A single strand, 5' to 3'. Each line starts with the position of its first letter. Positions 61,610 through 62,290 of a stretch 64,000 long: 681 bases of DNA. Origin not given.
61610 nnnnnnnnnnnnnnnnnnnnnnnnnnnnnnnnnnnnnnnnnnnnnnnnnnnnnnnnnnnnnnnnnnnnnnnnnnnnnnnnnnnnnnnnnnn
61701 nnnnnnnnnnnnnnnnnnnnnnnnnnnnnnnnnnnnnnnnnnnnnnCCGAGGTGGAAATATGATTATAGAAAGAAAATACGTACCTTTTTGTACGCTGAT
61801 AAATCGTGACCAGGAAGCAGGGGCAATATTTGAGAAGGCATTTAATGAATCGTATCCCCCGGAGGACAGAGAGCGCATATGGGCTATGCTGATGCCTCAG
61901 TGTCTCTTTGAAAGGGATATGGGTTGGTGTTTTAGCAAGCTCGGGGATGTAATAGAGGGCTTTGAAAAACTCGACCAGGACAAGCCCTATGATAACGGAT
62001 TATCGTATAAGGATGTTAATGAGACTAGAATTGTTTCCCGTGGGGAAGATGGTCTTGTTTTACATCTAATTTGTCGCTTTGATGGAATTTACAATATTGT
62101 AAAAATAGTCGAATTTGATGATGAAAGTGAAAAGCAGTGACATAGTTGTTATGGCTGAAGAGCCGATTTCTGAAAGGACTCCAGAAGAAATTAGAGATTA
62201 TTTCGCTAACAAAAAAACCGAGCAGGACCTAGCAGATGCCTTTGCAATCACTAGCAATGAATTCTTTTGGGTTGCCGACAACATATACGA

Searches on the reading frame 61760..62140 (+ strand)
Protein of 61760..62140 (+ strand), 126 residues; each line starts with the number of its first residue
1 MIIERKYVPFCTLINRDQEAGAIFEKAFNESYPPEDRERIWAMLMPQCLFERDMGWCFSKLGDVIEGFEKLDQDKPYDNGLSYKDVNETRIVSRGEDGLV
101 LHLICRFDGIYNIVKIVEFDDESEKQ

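Call 29: search_protein_families(library=pfam, proteins=[window:61760-62140:+], max_evalue=0.01)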
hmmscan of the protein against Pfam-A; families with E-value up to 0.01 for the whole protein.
window:61760-62140:+ (126 aa): 0 families

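Call 37: find_encoding_contigs(protein=window:61760-62140:+, flank=10000, max_places=6)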
Protein window:61760-62140:+ (126 aa): 6 contigs read that carry it; 6 places shown.
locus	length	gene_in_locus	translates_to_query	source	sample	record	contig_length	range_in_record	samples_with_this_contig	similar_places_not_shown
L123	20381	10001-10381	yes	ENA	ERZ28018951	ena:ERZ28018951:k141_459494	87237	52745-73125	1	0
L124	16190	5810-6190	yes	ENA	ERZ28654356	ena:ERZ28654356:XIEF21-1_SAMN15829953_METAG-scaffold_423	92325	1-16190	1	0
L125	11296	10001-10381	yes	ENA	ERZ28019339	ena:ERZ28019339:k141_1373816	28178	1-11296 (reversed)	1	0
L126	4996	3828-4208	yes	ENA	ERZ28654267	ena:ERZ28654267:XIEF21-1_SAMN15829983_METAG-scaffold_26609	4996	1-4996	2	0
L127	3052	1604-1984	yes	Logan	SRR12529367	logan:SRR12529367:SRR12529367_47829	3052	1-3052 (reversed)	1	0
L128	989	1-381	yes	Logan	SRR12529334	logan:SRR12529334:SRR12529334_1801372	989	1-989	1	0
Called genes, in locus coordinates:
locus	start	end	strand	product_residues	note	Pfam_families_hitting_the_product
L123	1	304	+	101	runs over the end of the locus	-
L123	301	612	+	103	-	-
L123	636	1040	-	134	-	-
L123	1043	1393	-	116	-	PF13451:zf_Tbcl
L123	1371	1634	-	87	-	-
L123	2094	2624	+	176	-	-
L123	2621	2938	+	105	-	-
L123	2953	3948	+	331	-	PF08279:HTH_11 (faint), PF13280:WYL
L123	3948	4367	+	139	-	-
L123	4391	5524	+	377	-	-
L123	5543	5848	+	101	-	-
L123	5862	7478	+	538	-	PF00929:RNase_T (weak), PF02805:Ada_Zn_binding (faint)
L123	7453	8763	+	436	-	-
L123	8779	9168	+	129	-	-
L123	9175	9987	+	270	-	PF08238:Sel1 (weak)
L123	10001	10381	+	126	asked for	-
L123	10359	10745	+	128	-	-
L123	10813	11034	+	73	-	-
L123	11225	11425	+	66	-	PF01381:HTH_3 (weak), PF13443:HTH_26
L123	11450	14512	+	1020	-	-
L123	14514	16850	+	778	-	PF01507:PAPS_reduct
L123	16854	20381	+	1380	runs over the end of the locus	-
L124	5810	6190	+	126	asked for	-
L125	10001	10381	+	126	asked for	-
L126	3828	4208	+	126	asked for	-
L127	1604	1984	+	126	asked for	-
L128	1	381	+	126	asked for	?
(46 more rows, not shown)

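Call 44: find_homologous_proteins(query=L123:16854-20381:+, max_evalue=1e-30)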
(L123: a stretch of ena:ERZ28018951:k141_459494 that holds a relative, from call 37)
Query L123:16854-20381:+ (1176 aa): 3781 proteins with E <= 1e-30 among 8000 candidates; the best 120 are listed.
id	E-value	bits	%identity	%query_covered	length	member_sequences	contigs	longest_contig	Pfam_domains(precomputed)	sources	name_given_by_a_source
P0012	0.0e+0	2671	100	100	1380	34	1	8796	-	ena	-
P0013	0.0e+0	2165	79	100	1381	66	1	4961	-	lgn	-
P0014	0.0e+0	1986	74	99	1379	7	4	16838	-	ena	-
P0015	0.0e+0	1961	72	99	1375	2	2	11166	-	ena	-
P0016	0.0e+0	1953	72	100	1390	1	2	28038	-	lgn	-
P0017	0.0e+0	1953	72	100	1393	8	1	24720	-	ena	-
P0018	0.0e+0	1952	72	100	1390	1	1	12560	-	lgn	-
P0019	0.0e+0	1952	72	100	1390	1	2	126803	-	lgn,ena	-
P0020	0.0e+0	1952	71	100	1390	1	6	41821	-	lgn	-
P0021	0.0e+0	1952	71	100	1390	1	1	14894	-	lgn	-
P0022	0.0e+0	1951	71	100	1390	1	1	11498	-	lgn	-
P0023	0.0e+0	1951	72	99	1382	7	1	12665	-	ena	-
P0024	0.0e+0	1950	71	100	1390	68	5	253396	-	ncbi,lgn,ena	-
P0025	0.0e+0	1950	71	100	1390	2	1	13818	-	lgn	-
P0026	0.0e+0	1950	71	100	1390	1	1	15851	-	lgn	-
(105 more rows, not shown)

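Call 45: find_encoding_contigs(protein=P0012, flank=10000, max_places=6)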
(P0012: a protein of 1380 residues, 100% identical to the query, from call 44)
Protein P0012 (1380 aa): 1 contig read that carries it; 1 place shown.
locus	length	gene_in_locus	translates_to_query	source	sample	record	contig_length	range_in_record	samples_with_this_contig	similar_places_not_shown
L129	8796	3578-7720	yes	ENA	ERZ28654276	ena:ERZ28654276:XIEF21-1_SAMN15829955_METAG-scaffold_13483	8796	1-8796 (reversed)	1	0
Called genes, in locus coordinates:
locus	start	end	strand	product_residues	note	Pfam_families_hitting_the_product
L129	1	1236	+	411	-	?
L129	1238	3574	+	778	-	PF01507:PAPS_reduct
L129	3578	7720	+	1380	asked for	-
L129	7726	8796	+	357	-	?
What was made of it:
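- Tried and rejected: The attempt to reach the right end of the element stopped at PglZ, because look-ups are limited to exact proteins (calls 37, 44, 45).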

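Call 53: search_protein_families(library=padloc, proteins=[L123:11450-14512:+, L123:14514-16850:+, P0012, L129:7726-8796:+], max_evalue=0.001)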
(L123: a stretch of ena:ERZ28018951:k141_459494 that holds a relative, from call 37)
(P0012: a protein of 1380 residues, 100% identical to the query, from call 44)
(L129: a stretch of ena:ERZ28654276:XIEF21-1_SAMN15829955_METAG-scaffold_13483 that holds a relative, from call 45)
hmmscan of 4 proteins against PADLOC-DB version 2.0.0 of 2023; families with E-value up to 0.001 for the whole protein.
L123:11450-14512:+ (1020 aa): 0 families

L123:14514-16850:+ (778 aa): 5 families
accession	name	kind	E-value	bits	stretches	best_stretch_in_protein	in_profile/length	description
PDLC02510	BrxP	-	1.3e-248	825.2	1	1-775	1-776/779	BrxP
PDLC02511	BrxP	-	2.2e-11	42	1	534-764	20-248/265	BrxP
PDLC02782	SspD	-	1.2e-10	39.6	1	145-323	4-175/277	SspD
PDLC02662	DndC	-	5.2e-07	27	1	143-299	29-209/481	DndC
PDLC02661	DndC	-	9.1e-07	26.2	1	144-301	26-207/468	DndC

P0012 (1380 aa): 15 families
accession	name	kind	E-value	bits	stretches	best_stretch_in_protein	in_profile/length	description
PDLC02485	BrxC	-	0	1635.1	1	5-1376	2-1373/1376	BrxC-PglY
PDLC02480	BrxC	-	3.1e-58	195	1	8-505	4-499/1389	BrxC-PglY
PDLC02475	BrxC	-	2.2e-51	172.6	1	8-946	6-934/937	BrxC-PglY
PDLC02472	BrxC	-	8.6e-33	111.3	1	7-718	2-698/1123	BrxC-PglY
PDLC02477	BrxC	-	1.3e-29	100.6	1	7-762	2-750/1419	BrxC-PglY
PDLC02490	BrxC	-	1.3e-19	67.8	1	57-732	53-718/1133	BrxC-PglY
PDLC02779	SspC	-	1.4e-19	67.5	2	298-651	244-578/1054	SspC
PDLC02781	SspC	-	4.1e-17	59.3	1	295-499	233-435/1104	SspC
PDLC02780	SspC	-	1.2e-14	51.3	1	296-435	223-354/1045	SspC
PDLC02770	SspC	-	1.8e-14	50.8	2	297-437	225-360/1047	SspC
PDLC02778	SspC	-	1.4e-12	44.2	1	297-650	229-567/1053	SspC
PDLC02775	SspC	-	3.3e-08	29.7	1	297-437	253-390/1064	SspC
PDLC02774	SspC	-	1.2e-06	24.6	1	299-435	219-352/1065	SspC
PDLC02777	SspC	-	2.6e-05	20.5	0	296-435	233-369/1097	SspC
PDLC02773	SspC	-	0.00019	17.5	0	297-435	214-354/1011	SspC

L129:7726-8796:+ (357 aa): 1 family
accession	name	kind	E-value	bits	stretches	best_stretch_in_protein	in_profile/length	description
PDLC02554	PglZ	-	1.6e-80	269.5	1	1-356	1-354/749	PglZ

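Call 54: search_protein_families(library=pfam, proteins=[L123:11450-14512:+, L123:14514-16850:+, P0012, L129:7726-8796:+], max_evalue=0.01)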
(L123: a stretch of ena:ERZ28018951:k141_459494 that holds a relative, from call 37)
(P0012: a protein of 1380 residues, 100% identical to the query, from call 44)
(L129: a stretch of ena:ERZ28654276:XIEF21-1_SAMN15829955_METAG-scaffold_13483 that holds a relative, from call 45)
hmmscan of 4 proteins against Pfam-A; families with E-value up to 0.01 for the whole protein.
L123:11450-14512:+ (1020 aa): 1 family
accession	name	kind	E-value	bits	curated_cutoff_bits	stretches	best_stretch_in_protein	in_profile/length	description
PF13102.12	Phage_int_SAM_5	-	0.00035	21.3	22.3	0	442-482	51-90/98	Phage integrase SAM-like domain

L123:14514-16850:+ (778 aa): 2 families
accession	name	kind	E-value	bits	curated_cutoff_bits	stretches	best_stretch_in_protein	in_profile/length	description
PF01507.26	PAPS_reduct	-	7.2e-30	104.7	22.5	1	145-322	4-173/175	Phosphoadenosine phosphosulfate reductase domain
PF01171.26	ATP_bind_3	-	0.00035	20.8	27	1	144-226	3-85/182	PP-loop family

P0012 (1380 aa): 0 families

L129:7726-8796:+ (357 aa): 2 families
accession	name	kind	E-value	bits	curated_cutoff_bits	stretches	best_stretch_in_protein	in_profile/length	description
PF25263.1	DUF7863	-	2.7e-39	135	25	1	205-357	2-156/169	Domain of unknown function (DUF7863)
PF25264.1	DUF7864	-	3.1e-11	43.7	27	1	26-175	29-174/182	Domain of unknown function (DUF7864)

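Call 108: search_protein_families(library=padloc, proteins=[L123:11450-14512:+], max_evalue=0.01)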
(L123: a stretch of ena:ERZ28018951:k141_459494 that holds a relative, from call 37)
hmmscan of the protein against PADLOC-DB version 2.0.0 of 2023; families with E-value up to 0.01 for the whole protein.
L123:11450-14512:+ (1020 aa): 0 families
